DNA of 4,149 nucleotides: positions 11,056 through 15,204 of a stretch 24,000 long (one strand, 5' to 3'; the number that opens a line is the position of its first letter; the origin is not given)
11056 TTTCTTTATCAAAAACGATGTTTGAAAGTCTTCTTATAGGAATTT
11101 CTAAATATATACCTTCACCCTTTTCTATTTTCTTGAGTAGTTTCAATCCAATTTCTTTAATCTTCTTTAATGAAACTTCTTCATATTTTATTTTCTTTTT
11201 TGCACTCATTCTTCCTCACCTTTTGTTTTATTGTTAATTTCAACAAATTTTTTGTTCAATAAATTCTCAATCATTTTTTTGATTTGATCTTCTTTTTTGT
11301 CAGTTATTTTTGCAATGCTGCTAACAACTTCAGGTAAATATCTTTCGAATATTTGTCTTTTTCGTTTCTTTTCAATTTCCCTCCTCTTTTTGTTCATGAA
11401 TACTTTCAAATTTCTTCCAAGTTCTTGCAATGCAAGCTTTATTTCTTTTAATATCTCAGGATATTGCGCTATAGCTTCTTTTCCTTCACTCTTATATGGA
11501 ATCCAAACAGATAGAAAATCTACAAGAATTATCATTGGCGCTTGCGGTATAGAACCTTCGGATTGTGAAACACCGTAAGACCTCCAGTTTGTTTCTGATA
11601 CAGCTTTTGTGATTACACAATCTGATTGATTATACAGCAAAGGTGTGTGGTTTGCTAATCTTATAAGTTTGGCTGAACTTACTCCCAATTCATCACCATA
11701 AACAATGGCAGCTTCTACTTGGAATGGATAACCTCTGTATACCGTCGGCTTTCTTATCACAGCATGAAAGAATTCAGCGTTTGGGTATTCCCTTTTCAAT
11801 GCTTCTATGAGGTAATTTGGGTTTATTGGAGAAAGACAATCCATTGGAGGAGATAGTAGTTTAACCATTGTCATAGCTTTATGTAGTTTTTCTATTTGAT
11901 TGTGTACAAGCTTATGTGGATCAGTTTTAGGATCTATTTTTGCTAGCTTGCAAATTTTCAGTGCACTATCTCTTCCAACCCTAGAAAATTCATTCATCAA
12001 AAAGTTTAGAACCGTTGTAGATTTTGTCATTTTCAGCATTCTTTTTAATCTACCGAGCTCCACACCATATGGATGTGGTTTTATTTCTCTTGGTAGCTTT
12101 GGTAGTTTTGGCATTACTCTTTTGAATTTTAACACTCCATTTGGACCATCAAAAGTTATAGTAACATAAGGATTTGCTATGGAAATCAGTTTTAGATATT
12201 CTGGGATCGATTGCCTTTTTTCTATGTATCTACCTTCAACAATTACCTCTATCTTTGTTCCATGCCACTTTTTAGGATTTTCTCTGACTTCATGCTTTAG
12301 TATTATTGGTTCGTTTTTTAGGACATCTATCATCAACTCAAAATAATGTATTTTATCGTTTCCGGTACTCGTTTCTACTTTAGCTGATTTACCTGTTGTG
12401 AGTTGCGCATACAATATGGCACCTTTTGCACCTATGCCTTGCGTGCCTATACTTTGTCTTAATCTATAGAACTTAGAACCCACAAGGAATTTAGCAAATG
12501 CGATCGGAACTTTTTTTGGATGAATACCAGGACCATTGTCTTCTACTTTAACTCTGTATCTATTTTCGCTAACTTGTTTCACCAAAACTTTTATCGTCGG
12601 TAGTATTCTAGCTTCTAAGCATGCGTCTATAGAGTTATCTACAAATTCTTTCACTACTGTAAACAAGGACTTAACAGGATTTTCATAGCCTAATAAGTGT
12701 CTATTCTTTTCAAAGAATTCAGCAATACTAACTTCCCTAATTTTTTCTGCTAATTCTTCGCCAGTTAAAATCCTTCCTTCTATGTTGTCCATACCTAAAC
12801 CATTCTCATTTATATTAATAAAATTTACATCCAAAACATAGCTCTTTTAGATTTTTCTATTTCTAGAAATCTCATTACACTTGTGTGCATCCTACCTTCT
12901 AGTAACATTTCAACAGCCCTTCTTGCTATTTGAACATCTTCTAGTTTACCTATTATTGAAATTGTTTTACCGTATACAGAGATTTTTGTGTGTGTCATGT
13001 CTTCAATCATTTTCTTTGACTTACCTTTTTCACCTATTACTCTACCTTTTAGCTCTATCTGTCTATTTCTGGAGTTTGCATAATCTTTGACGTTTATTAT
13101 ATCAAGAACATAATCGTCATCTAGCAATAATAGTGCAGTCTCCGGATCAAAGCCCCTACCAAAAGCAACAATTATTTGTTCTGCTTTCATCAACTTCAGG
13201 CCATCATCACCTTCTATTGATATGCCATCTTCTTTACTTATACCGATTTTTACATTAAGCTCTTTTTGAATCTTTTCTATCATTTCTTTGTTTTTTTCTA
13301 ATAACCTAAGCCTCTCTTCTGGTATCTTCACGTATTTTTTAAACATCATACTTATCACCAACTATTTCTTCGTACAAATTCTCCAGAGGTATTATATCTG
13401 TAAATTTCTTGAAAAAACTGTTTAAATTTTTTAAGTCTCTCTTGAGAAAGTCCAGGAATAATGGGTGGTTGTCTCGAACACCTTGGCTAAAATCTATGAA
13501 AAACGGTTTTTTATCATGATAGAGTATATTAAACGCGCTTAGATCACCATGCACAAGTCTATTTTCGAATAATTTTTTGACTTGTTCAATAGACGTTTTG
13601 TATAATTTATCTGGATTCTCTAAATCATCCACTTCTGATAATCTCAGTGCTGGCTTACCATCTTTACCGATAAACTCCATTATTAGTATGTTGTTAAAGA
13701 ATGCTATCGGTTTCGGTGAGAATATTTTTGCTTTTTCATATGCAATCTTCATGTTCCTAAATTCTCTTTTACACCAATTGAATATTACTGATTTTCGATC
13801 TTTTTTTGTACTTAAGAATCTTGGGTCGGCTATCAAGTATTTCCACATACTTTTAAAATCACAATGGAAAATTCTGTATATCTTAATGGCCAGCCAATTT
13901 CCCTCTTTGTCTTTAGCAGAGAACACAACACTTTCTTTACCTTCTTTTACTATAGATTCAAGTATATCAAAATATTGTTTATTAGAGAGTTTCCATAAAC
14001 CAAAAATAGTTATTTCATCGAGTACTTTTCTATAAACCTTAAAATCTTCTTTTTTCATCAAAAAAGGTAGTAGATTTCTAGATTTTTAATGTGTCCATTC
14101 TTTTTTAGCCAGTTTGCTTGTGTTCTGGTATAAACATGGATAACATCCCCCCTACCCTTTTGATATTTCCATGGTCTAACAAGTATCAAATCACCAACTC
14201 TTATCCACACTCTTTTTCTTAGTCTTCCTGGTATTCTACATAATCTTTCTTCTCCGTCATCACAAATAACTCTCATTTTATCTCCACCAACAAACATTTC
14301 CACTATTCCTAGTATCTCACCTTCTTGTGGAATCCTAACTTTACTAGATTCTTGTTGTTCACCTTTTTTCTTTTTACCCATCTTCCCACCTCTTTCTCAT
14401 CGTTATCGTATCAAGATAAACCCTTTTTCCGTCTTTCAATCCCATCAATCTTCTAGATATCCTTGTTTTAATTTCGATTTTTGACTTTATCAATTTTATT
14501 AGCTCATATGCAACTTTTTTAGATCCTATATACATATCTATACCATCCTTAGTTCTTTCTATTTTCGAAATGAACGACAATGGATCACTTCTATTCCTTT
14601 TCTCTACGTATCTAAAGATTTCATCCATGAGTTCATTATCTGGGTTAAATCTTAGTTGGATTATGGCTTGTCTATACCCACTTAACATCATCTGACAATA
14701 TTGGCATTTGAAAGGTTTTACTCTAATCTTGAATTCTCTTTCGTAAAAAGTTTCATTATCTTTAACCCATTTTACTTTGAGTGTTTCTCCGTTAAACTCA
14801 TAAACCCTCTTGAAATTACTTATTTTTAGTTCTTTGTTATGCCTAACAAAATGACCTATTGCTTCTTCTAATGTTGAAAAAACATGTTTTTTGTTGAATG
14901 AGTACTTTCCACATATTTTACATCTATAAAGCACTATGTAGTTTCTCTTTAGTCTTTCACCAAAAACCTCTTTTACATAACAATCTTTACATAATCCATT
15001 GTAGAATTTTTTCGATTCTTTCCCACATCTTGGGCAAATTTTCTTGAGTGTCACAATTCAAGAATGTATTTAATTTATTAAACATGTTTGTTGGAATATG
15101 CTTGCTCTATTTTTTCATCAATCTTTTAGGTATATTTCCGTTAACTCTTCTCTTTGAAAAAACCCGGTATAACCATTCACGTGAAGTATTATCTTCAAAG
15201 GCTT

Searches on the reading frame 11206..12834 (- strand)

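Call 57: search_protein_families(library=pfam, proteins=[window:11206-12834:-], max_evalue=0.00001)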
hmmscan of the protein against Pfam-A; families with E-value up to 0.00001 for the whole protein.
window:11206-12834:- (542 aa): 3 families
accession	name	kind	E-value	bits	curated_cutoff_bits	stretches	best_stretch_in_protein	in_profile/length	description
PF09239.17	Topo-VIb_trans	-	5.5e-51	172.9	24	1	329-492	1-159/159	Topoisomerase VI B subunit, transducer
PF13589.12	HATPase_c_3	-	1.1e-10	42.1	25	1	57-175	3-111/137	Histidine kinase-, DNA gyrase B-, and HSP90-like ATPase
PF02518.31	HATPase_c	-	2.3e-10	41.3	26.4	1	55-157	4-97/111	Histidine kinase-, DNA gyrase B-, and HSP90-like ATPase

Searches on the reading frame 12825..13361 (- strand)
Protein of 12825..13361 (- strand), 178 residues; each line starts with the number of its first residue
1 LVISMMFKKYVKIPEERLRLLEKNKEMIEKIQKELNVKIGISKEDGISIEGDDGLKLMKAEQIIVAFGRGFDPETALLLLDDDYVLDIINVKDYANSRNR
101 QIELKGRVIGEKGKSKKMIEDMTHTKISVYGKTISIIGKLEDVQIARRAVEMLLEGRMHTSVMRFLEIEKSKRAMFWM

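Call 57: search_protein_families(library=pfam, proteins=[window:12825-13361:-], max_evalue=0.00001)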
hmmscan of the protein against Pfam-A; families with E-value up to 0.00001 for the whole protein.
window:12825-13361:- (178 aa): 3 families
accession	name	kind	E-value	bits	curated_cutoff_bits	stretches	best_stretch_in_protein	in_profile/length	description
PF21800.4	KH_KRR1_2nd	-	1.9e-12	47.4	27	1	86-154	3-71/91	KRR1 small subunit processome component, second KH domain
PF00013.35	KH_1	-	9.5e-08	32.1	21.5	0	104-151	10-65/66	KH domain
PF22891.2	KH_PNO1_2nd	-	2.2e-06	28.2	27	1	105-160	22-77/90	Eukaryotic type KH-domain (KH-domain type I) (327.11.2)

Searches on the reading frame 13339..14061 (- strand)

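Call 58: search_protein_families(library=pfam, proteins=[window:13339-14061:-], max_evalue=0.00001)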
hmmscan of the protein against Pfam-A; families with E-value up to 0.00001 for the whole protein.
window:13339-14061:- (240 aa): 2 families
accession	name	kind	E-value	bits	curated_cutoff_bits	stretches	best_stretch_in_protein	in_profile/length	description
PF01163.29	RIO1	-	1.9e-50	171.5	22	1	46-220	2-177/187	RIO domain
PF22303.2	OspG_kinase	-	9.8e-06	26.1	27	0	137-192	71-128/152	Protein kinase OspG, kinase domain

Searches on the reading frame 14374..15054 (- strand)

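Call 58: search_protein_families(library=pfam, proteins=[window:14374-15054:-], max_evalue=0.00001)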
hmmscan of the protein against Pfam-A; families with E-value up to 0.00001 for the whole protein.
window:14374-15054:- (226 aa): 1 family
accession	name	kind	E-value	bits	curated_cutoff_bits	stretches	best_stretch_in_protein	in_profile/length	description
PF04981.18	NMD3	-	3.8e-34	118.7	24.9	1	7-220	1-242/243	NMD3 family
